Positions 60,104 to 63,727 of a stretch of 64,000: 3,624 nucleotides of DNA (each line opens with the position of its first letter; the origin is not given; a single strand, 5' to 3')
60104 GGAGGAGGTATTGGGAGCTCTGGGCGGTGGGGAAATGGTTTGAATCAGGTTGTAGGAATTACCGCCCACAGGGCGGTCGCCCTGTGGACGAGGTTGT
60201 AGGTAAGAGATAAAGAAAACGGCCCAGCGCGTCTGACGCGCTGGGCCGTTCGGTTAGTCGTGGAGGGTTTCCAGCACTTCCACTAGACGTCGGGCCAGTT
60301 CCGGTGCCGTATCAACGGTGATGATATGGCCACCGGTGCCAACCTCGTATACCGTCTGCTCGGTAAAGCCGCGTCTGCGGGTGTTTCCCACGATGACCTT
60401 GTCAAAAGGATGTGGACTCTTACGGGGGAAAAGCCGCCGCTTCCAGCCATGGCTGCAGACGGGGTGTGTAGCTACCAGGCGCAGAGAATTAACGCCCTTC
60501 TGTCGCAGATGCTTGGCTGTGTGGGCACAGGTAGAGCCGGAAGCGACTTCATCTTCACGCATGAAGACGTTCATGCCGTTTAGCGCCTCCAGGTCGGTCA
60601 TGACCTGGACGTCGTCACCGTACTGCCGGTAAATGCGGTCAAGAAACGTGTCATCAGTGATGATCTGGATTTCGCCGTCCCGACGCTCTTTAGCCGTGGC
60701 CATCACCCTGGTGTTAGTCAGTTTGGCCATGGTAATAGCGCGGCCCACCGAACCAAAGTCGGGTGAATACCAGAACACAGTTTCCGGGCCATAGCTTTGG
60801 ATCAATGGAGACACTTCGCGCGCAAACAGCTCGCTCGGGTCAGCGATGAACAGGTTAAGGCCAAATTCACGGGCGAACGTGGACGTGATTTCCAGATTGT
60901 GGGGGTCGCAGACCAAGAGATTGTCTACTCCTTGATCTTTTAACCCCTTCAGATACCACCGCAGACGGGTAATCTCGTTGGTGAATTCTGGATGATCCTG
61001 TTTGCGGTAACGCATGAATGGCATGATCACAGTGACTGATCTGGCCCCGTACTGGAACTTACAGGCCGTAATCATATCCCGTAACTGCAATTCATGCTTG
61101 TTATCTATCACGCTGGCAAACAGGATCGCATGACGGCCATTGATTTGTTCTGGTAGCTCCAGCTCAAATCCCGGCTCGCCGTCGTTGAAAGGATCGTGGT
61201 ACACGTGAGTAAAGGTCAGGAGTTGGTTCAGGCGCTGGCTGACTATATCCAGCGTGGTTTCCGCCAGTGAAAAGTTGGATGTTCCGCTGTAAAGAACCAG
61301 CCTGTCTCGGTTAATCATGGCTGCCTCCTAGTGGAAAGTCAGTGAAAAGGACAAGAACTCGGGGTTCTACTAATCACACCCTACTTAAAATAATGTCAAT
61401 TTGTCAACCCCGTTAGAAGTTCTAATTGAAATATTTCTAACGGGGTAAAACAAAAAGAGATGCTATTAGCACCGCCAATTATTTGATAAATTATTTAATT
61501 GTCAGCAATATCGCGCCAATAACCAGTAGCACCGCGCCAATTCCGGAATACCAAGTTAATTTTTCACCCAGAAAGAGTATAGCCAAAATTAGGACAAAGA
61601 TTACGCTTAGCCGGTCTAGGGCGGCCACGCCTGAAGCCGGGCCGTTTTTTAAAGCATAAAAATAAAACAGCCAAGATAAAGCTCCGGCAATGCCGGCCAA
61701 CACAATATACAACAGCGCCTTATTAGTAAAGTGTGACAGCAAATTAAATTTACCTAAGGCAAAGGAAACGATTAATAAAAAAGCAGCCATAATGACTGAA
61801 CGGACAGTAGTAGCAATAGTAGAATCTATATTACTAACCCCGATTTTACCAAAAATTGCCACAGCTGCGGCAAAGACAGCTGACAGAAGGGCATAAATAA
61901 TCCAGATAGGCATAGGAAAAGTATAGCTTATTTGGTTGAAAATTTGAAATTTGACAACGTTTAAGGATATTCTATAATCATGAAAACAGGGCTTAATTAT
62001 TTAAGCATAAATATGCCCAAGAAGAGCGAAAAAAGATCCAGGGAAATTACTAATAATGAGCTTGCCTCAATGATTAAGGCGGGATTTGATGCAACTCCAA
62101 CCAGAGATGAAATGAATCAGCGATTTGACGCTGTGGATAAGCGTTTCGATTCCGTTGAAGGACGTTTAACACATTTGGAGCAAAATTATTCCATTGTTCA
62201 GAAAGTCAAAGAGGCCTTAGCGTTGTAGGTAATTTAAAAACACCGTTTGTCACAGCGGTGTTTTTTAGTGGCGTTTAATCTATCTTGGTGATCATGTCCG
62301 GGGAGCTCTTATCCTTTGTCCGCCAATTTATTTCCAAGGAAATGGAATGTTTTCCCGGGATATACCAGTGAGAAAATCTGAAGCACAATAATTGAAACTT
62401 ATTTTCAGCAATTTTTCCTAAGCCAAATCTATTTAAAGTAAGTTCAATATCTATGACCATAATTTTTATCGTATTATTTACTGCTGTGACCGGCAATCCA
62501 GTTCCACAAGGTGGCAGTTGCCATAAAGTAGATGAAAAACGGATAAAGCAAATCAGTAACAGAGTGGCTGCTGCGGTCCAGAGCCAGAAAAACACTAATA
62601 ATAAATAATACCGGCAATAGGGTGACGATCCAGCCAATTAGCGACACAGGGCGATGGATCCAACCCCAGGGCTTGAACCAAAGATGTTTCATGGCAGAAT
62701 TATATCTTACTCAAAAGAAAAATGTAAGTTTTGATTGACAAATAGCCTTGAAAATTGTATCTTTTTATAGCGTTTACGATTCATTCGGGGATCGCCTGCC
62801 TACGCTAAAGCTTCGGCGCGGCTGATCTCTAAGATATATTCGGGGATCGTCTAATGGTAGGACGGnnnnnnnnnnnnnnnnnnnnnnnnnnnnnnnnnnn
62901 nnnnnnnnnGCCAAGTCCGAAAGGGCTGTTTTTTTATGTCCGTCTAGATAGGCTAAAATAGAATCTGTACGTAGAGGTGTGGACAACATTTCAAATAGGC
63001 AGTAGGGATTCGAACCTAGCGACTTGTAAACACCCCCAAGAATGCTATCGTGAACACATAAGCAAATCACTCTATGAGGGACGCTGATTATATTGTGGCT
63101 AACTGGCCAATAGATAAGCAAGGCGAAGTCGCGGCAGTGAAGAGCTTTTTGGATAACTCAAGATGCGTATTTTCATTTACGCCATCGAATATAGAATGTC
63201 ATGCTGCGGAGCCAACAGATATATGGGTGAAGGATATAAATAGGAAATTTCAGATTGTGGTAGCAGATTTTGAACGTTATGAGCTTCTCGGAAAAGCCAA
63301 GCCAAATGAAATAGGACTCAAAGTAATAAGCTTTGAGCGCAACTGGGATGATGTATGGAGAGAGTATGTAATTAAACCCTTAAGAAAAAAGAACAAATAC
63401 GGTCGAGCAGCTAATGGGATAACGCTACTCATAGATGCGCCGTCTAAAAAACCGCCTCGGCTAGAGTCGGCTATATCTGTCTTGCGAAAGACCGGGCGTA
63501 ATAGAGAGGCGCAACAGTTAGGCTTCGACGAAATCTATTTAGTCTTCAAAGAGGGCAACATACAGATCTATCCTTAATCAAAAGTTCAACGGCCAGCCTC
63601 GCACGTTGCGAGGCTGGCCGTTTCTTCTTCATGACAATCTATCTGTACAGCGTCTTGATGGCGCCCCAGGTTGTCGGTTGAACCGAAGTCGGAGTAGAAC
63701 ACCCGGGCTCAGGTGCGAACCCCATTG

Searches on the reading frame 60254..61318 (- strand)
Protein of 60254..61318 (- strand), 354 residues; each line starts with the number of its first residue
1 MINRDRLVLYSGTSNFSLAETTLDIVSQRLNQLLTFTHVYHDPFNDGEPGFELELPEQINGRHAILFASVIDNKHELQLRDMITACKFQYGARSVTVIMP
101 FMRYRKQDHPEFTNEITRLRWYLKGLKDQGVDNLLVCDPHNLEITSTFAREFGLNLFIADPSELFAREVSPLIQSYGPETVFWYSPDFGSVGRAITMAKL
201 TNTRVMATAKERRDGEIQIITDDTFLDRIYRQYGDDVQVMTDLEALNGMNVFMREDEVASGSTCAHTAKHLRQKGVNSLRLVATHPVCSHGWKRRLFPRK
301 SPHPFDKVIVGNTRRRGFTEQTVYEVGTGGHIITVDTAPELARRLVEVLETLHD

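Call 73: search_protein_families(library=pfam, proteins=[window:60254-61318:-], max_evalue=0.01)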
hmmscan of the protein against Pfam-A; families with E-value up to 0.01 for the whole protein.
window:60254-61318:- (354 aa): 1 family
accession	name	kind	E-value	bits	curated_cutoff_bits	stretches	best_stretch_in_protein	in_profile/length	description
PF13793.12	Pribosyltran_N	-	6.3e-08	32.9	25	1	8-110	2-97/117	N-terminal domain of ribose phosphate pyrophosphokinase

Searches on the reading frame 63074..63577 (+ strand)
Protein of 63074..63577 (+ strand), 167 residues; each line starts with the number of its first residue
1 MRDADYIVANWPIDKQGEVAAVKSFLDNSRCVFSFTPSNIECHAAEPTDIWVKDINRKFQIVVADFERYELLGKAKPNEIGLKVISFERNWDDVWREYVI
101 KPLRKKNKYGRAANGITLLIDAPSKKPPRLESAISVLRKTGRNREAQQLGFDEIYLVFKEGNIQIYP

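Call 67: find_encoding_contigs(protein=window:63074-63577:+, flank=10000, max_places=1)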
Protein window:63074-63577:+ (167 aa): no gene with exactly this product is on record in the collection.
